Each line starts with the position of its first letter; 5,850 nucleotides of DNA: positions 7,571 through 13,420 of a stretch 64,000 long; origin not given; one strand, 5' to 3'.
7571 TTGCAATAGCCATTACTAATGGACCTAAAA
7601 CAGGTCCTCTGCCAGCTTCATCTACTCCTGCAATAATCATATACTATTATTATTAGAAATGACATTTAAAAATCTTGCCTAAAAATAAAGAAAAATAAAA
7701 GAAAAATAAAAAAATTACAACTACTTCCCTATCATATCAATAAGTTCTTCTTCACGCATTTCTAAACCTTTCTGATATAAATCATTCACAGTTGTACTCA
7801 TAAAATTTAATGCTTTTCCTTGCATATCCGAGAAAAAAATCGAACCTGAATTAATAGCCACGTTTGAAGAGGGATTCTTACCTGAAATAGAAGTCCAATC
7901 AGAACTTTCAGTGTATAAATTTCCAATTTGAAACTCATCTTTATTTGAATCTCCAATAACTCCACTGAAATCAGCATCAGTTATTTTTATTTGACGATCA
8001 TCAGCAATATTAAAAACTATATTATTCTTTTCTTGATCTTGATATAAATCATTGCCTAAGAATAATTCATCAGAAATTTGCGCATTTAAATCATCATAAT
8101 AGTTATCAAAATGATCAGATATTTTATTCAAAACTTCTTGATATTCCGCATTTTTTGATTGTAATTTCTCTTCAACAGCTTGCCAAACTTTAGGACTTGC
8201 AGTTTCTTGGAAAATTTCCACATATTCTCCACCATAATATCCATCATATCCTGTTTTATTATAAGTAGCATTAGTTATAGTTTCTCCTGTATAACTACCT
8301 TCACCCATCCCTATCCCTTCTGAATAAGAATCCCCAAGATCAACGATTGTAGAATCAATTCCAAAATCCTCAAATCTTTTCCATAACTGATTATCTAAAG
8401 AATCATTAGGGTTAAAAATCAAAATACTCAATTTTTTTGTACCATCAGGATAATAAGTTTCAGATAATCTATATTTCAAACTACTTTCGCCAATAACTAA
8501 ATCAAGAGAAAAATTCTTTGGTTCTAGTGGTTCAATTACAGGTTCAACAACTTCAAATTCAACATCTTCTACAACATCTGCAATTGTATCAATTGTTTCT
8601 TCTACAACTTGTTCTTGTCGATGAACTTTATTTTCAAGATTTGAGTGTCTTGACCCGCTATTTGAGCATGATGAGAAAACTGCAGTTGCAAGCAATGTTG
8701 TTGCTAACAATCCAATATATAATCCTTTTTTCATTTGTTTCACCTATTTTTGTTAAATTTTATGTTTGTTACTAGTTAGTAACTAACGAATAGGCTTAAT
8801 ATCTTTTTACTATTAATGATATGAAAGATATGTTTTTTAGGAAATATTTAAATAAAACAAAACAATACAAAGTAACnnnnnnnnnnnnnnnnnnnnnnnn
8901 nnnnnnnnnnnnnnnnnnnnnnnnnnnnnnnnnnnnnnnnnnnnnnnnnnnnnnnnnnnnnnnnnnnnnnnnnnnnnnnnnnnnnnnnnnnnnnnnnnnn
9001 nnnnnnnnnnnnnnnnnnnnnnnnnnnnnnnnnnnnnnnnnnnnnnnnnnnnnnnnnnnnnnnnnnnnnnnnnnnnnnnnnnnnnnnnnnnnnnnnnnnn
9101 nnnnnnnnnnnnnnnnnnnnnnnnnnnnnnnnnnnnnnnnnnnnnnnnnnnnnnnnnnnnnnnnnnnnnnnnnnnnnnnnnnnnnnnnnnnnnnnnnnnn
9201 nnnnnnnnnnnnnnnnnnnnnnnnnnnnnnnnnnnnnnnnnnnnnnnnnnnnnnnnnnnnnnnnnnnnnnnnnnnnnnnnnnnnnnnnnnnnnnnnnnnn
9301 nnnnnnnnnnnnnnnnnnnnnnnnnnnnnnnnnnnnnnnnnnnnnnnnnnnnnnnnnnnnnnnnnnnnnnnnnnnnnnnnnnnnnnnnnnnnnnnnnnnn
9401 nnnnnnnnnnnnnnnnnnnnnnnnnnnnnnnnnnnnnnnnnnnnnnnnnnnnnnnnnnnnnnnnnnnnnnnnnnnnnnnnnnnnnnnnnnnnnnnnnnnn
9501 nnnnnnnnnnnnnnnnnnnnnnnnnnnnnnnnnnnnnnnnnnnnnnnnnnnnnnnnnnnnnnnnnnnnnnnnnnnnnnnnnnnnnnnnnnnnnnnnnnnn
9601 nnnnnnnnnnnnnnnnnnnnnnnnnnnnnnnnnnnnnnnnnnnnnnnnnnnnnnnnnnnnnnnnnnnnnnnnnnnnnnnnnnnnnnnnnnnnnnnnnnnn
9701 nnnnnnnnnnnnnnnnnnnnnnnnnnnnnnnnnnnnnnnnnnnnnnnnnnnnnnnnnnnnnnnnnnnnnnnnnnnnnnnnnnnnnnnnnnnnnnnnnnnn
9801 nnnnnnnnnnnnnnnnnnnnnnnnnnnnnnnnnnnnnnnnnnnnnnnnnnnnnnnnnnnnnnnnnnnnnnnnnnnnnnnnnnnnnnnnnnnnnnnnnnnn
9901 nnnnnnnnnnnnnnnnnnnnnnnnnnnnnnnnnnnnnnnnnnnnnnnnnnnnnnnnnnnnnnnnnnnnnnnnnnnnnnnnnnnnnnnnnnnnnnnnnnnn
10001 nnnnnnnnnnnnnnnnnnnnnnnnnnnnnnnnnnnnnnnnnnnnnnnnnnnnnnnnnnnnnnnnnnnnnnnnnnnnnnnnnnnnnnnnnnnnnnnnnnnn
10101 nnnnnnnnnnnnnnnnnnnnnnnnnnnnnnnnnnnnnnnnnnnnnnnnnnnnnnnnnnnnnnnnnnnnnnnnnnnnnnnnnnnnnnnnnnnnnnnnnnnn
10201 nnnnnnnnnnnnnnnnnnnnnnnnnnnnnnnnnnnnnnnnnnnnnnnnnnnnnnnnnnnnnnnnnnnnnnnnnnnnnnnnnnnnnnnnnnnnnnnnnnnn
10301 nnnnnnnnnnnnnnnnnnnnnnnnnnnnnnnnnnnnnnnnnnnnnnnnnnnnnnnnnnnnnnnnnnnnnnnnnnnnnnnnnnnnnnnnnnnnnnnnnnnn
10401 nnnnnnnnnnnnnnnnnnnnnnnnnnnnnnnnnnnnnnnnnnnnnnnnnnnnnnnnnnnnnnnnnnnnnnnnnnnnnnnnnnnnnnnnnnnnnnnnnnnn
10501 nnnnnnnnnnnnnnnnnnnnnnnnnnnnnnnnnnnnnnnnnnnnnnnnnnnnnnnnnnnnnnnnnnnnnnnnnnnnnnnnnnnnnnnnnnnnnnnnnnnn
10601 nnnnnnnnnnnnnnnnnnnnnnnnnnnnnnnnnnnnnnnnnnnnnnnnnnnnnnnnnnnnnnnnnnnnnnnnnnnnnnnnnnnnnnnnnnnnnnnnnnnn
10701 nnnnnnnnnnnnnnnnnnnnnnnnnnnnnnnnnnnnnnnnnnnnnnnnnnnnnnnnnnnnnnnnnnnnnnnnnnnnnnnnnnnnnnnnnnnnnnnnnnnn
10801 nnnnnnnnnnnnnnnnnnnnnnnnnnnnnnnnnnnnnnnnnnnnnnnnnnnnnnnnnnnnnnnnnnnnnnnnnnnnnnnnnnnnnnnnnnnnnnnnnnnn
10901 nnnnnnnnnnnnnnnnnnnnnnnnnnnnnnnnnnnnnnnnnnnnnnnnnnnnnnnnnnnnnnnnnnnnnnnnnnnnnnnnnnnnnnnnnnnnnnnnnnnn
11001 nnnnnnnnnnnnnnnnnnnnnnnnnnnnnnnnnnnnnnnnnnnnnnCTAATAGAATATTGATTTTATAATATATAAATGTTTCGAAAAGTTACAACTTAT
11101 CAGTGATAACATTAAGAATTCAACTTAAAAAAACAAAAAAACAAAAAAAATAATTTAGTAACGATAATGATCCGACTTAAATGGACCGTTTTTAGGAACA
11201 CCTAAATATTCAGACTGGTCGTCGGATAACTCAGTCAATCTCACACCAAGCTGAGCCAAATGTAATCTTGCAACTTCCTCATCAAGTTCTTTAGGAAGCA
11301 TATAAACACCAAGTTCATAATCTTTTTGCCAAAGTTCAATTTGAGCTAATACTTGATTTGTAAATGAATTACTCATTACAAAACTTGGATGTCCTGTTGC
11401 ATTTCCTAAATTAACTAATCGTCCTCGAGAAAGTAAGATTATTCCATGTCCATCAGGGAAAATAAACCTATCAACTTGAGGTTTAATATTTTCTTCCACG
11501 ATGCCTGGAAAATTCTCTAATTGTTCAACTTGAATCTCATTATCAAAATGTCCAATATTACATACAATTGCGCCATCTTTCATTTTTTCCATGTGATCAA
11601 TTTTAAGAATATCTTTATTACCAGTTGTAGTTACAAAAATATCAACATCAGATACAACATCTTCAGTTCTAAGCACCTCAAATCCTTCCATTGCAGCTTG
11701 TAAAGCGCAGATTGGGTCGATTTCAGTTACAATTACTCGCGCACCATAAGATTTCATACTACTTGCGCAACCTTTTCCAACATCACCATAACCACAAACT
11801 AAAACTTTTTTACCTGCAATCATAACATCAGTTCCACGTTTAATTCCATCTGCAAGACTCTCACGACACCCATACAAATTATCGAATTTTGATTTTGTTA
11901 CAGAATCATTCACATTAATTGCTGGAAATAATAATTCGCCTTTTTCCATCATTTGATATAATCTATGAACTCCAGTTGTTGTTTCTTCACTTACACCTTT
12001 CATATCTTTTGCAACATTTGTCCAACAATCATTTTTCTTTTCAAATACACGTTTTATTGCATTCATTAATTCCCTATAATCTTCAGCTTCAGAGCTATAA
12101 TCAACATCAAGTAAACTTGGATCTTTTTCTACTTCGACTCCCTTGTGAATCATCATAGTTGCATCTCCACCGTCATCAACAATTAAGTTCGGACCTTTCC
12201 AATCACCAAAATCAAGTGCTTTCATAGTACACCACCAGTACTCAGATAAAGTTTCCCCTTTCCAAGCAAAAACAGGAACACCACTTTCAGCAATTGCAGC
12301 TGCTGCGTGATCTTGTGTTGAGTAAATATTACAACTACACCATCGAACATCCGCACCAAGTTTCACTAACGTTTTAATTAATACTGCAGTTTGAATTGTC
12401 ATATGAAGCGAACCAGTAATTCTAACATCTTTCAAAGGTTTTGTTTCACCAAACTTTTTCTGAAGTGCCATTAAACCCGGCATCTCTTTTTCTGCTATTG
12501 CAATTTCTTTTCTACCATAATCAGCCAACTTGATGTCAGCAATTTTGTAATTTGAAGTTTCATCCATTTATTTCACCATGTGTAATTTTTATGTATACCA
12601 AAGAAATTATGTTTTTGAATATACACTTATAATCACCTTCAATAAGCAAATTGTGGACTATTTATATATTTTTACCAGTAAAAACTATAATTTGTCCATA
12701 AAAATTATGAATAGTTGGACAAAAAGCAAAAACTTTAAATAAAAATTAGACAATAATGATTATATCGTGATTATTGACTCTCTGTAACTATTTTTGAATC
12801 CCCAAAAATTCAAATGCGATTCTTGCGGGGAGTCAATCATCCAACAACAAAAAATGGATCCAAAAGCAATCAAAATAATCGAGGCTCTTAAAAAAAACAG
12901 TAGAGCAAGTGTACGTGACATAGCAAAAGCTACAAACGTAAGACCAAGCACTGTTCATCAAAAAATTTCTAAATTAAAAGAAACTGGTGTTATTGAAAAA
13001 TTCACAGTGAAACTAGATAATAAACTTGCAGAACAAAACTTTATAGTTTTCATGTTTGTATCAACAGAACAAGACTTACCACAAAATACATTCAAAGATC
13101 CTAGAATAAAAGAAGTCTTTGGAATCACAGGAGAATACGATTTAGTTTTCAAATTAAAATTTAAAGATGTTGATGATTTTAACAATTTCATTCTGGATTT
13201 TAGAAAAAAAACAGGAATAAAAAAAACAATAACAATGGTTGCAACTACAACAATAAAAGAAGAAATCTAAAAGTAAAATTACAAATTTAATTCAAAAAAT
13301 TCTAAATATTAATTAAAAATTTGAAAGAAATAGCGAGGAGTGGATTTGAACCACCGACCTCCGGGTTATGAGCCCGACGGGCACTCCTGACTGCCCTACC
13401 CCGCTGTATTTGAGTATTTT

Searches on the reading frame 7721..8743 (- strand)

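Call 10: search_protein_families(library=pfam, proteins=[window:7721-8743:-])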
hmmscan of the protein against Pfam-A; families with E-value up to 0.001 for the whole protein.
window:7721-8743:- (340 aa): 0 families

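Call 76: search_protein_families(library=ncbifam, proteins=[window:7721-8743:-], max_evalue=0.01)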
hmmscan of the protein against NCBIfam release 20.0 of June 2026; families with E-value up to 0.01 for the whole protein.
window:7721-8743:- (340 aa): 1 family
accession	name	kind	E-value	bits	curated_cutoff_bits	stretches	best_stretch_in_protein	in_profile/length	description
NF003064.0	PRK03987.1-4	equivalog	0.0077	15.6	252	0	181-263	99-180/262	translation initiation factor IF-2 subunit alpha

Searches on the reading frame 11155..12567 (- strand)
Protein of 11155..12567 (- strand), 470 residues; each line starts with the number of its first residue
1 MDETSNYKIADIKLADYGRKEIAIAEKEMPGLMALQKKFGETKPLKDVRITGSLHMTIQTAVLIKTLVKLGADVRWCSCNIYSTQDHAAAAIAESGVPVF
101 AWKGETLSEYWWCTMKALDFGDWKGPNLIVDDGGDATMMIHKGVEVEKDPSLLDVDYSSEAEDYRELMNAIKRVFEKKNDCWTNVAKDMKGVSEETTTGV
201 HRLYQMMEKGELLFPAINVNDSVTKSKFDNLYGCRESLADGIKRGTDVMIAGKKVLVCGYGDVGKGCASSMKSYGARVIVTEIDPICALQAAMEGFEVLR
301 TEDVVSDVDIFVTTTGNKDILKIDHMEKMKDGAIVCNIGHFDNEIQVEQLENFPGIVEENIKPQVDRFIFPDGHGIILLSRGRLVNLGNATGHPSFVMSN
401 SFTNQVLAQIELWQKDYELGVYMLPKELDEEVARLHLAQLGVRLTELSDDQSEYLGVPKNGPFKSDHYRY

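Call 10: search_protein_families(library=pfam, proteins=[window:11155-12567:-])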
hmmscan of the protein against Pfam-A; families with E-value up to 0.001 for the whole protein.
window:11155-12567:- (470 aa): 5 families
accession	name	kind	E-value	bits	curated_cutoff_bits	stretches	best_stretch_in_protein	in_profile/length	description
PF05221.23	AdoHcyase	-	5.2e-149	495.7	25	1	6-469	1-299/299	S-adenosyl-L-homocysteine hydrolase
PF00670.27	AdoHcyase_NAD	-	1.5e-82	275.9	27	1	230-392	1-162/162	S-adenosyl-L-homocysteine hydrolase, NAD binding domain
PF02826.25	2-Hacid_dh_C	-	5.4e-09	36.1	25.1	1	249-339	33-127/178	D-isomer specific 2-hydroxyacid dehydrogenase, NAD binding domain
PF07991.19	KARI_N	-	3e-06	27.3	20.6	1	250-335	2-91/165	Acetohydroxy acid isomeroreductase, NADPH-binding domain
PF13241.12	NAD_binding_7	-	0.00045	21.2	22.1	0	250-337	5-90/104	Putative NAD(P)-binding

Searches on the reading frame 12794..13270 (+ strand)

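Call 10: search_protein_families(library=pfam, proteins=[window:12794-13270:+])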
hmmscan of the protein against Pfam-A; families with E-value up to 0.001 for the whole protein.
window:12794-13270:+ (158 aa): 13 families
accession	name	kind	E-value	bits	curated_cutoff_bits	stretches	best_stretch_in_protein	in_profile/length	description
PF13412.12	HTH_24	-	7.2e-12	45.1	21.9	1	21-68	1-48/48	Winged helix-turn-helix DNA-binding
PF01037.27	AsnC_trans_reg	-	9.2e-10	38.7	25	1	103-151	22-71/73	Lrp/AsnC ligand binding domain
PF13404.12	HTH_AsnC-type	-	8.1e-09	35.6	27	1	21-62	1-42/42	AsnC-type helix-turn-helix domain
PF25212.1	HVO_A0114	-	2.9e-08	33.8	27.6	1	19-69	18-68/84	HVO_A0114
PF01022.26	HTH_5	-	6.2e-08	32.8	22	1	22-69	1-47/47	Bacterial regulatory protein, arsR family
PF08279.18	HTH_11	-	5.5e-06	26.6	25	1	26-66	3-44/55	HTH domain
PF09339.16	HTH_IclR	-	5.7e-06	26.4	22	1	24-69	4-50/52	IclR helix-turn-helix domain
PF01325.25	Fe_dep_repress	-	4.1e-05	24.1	26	1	31-67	16-52/60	Iron dependent repressor, N-terminal DNA binding domain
PF12802.13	MarR_2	-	5.4e-05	23.7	27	1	24-69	6-52/61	MarR family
PF12840.13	HTH_20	-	9.6e-05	22.7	27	1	22-68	3-49/51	Helix-turn-helix domain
PF10007.15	DUF2250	-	0.00043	20.8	24.4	1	20-71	5-56/93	Uncharacterized protein conserved in archaea (DUF2250)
PF01978.25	TrmB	-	0.00086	19.6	25.6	0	31-70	16-55/68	Sugar-specific transcriptional regulator TrmB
PF13545.12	HTH_Crp_2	-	0.001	19.5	27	0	38-69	23-55/70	Crp-like helix-turn-helix domain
